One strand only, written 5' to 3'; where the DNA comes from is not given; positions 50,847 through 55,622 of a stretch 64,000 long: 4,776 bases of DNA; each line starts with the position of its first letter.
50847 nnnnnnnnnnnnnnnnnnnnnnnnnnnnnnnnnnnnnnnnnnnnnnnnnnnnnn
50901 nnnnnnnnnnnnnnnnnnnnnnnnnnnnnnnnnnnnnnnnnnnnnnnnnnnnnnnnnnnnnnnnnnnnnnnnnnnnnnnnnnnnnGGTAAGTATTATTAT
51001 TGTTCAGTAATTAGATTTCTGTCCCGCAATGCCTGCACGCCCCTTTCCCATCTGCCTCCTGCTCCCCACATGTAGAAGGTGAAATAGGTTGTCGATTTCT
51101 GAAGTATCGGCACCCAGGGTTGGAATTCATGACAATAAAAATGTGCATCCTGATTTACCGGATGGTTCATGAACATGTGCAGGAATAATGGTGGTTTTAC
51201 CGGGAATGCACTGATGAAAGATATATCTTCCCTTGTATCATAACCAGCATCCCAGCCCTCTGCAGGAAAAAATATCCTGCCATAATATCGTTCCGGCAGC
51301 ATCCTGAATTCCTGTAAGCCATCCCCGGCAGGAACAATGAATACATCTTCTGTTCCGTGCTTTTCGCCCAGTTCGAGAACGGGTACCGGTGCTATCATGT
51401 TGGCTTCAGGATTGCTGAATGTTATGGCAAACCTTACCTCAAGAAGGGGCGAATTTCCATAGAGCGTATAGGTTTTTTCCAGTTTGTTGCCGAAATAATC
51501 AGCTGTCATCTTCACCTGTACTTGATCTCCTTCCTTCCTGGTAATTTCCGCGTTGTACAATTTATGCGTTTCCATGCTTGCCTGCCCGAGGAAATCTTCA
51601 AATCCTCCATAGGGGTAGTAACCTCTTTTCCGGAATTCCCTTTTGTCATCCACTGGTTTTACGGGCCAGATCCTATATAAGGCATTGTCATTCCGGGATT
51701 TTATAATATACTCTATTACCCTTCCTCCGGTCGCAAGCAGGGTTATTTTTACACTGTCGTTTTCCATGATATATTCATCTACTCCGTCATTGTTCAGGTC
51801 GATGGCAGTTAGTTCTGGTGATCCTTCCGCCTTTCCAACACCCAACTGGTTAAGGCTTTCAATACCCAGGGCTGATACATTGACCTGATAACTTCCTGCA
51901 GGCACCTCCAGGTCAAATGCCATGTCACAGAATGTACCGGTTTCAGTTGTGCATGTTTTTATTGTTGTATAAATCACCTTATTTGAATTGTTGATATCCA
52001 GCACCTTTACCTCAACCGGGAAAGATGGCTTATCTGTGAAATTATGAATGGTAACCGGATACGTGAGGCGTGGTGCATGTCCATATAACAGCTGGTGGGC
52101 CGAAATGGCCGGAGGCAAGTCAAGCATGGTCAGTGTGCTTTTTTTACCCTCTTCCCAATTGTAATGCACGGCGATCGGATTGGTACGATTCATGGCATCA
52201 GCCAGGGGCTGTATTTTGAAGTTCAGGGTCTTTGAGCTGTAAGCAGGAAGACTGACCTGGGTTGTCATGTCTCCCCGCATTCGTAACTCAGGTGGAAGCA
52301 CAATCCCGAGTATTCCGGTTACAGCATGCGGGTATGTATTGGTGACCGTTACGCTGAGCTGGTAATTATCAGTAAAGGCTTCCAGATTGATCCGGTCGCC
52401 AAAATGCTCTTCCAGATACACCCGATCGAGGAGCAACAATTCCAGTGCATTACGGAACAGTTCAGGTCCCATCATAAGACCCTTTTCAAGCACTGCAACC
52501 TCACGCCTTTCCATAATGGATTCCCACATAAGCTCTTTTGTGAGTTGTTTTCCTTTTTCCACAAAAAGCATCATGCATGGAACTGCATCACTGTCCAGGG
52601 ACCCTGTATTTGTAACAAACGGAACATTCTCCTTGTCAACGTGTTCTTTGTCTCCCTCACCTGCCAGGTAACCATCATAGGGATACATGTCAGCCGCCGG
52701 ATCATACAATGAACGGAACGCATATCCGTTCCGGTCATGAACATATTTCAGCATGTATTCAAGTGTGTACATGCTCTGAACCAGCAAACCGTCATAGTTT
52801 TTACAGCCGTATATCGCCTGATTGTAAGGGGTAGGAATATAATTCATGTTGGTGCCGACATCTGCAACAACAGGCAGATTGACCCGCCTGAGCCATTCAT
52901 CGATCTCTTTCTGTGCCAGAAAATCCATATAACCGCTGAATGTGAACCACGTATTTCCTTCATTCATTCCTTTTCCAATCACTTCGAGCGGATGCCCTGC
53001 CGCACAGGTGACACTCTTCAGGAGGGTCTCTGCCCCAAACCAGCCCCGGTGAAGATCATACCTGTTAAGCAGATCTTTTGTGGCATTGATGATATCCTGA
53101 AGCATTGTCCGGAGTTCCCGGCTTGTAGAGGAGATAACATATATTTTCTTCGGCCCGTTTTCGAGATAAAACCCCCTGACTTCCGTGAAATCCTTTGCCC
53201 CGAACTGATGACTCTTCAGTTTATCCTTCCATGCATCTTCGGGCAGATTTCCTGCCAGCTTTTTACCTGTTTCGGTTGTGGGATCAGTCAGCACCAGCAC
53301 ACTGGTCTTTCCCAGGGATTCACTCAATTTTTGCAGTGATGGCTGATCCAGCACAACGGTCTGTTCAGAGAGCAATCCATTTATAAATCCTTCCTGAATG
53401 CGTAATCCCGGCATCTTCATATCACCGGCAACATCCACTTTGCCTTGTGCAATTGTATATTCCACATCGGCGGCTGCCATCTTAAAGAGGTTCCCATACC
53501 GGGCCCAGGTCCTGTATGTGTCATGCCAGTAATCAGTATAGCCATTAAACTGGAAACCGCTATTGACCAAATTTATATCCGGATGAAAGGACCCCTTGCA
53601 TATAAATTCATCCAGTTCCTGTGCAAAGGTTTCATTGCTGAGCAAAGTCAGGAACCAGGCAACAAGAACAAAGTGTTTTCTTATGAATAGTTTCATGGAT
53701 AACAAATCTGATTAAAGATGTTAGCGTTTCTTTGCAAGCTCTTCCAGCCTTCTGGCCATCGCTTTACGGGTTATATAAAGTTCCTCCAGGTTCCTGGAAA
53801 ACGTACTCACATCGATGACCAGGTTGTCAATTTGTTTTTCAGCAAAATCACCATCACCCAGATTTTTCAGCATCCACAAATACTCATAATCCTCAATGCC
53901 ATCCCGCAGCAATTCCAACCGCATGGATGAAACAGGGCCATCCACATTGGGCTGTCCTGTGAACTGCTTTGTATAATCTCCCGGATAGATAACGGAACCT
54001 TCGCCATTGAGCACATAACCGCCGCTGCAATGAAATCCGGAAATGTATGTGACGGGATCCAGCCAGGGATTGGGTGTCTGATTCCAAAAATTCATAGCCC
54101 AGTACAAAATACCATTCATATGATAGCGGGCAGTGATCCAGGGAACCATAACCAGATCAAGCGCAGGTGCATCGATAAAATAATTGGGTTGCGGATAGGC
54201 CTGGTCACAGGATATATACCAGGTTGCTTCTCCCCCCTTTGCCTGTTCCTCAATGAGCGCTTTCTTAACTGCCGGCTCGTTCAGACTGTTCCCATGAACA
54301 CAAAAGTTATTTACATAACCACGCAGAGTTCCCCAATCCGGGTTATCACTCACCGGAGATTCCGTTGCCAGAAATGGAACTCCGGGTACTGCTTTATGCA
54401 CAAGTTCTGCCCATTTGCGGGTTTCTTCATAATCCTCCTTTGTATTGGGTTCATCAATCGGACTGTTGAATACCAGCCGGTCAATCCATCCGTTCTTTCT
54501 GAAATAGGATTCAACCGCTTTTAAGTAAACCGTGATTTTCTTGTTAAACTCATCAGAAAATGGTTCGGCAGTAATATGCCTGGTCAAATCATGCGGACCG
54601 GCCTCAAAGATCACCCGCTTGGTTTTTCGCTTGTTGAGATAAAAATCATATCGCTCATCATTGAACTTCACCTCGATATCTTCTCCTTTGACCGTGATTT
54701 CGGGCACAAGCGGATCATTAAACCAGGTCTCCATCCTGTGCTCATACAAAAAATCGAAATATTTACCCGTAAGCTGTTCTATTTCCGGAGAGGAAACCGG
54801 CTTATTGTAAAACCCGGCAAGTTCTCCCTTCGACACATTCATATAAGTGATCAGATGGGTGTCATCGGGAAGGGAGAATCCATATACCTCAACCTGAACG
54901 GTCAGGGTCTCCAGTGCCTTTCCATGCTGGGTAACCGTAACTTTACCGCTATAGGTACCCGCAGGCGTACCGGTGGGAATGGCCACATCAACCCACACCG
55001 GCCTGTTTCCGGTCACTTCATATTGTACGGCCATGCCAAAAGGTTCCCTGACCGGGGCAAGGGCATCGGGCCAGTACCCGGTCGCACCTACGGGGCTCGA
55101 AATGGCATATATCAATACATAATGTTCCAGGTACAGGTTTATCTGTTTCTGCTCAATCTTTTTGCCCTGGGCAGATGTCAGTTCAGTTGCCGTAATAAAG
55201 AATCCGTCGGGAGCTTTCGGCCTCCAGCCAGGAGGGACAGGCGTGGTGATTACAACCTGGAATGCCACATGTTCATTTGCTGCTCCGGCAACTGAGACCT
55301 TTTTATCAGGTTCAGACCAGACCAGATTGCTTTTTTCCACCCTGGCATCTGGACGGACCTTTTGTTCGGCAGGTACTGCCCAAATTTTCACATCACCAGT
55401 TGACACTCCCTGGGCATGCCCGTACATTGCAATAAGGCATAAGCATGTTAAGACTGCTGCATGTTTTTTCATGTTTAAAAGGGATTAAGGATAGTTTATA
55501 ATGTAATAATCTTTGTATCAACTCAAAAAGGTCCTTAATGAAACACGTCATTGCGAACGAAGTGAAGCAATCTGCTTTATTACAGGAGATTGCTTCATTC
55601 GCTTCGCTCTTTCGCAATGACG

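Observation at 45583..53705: Three tandem ~890-900-aa secreted paralogues with no recognisable family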

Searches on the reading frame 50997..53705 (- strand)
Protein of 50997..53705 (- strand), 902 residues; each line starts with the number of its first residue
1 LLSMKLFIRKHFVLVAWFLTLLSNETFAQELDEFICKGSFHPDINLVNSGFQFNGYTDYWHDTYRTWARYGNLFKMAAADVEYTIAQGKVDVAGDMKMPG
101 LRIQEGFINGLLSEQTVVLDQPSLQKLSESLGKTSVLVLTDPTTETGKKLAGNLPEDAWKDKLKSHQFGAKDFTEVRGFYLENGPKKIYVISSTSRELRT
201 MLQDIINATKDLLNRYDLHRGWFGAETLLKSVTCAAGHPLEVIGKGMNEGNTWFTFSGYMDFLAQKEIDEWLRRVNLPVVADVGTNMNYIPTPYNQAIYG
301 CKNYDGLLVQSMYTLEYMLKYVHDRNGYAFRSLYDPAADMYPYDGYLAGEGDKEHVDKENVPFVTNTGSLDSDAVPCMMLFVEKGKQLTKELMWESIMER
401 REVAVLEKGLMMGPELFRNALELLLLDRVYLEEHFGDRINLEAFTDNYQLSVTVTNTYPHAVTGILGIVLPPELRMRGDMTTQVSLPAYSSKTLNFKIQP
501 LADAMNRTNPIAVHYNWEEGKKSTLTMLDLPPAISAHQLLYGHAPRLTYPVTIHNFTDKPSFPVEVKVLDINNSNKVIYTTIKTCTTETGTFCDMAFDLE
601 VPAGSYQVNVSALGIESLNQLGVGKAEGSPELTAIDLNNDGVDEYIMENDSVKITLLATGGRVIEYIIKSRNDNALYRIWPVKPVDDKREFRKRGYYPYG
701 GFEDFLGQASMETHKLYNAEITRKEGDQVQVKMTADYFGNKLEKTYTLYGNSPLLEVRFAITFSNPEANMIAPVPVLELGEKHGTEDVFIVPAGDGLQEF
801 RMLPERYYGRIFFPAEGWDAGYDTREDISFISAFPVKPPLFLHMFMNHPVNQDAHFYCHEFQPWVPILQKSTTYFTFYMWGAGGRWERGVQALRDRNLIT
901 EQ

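Call 4: search_protein_families(library=pfam, proteins=[window:50997-53705:-], max_evalue=1)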
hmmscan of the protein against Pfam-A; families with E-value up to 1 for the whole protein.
window:50997-53705:- (902 aa): 3 families
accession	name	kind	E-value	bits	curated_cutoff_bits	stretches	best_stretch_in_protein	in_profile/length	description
PF13715.12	CarbopepD_reg_2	-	0.019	15.4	32.2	1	567-619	4-59/88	CarboxypepD_reg-like domain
PF13620.12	CarboxypepD_reg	-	0.068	14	32.3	1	597-630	40-74/82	Carboxypeptidase regulatory-like domain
PF09095.17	AmyA-gluTrfs_C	-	0.14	12.2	22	0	636-674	1-40/284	Alpha-amylase/4-alpha-glucanotransferase, C-terminal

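Call 6: search_protein_families(library=ncbifam, proteins=[window:50997-53705:-], max_evalue=1)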
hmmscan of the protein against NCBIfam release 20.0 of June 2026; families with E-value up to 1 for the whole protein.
window:50997-53705:- (902 aa): 2 families
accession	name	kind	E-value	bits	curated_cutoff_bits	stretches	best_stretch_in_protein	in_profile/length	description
TIGR03593.1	yidC_nterm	equivalog_domain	0.0067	16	58.25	1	643-762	74-196/363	membrane protein insertase YidC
NF002356.0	PRK01318.2-3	equivalog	0.12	10.7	460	1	643-758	85-188/627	membrane protein insertase YidC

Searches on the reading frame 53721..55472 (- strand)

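Call 4: search_protein_families(library=pfam, proteins=[window:53721-55472:-], max_evalue=1)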
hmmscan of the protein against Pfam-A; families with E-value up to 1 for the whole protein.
window:53721-55472:- (583 aa): 4 families
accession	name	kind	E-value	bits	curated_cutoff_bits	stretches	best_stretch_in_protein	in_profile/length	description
PF13320.12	GH123_cat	-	2.9e-26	93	23.1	1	297-534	119-323/324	Glycoside hydrolase 123, catalytic domain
PF22680.2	Glyco_hydro_123_N_2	-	2.1e-10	41.1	27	1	56-181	20-141/142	Glycoside hydrolase 123 N-terminal domain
PF19543.5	GH123_N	-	0.00021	19.7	22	1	147-202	256-311/969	Glycoside hydrolase 123, N-terminal domain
PF24548.1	EF_EFCAB10_C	-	0.13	12.3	32.5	0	175-209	15-47/60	EFCAB10, C-terminal EF-hand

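Call 6: search_protein_families(library=ncbifam, proteins=[window:53721-55472:-], max_evalue=1)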
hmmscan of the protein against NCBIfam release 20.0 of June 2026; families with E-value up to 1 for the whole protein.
window:53721-55472:- (583 aa): 0 families
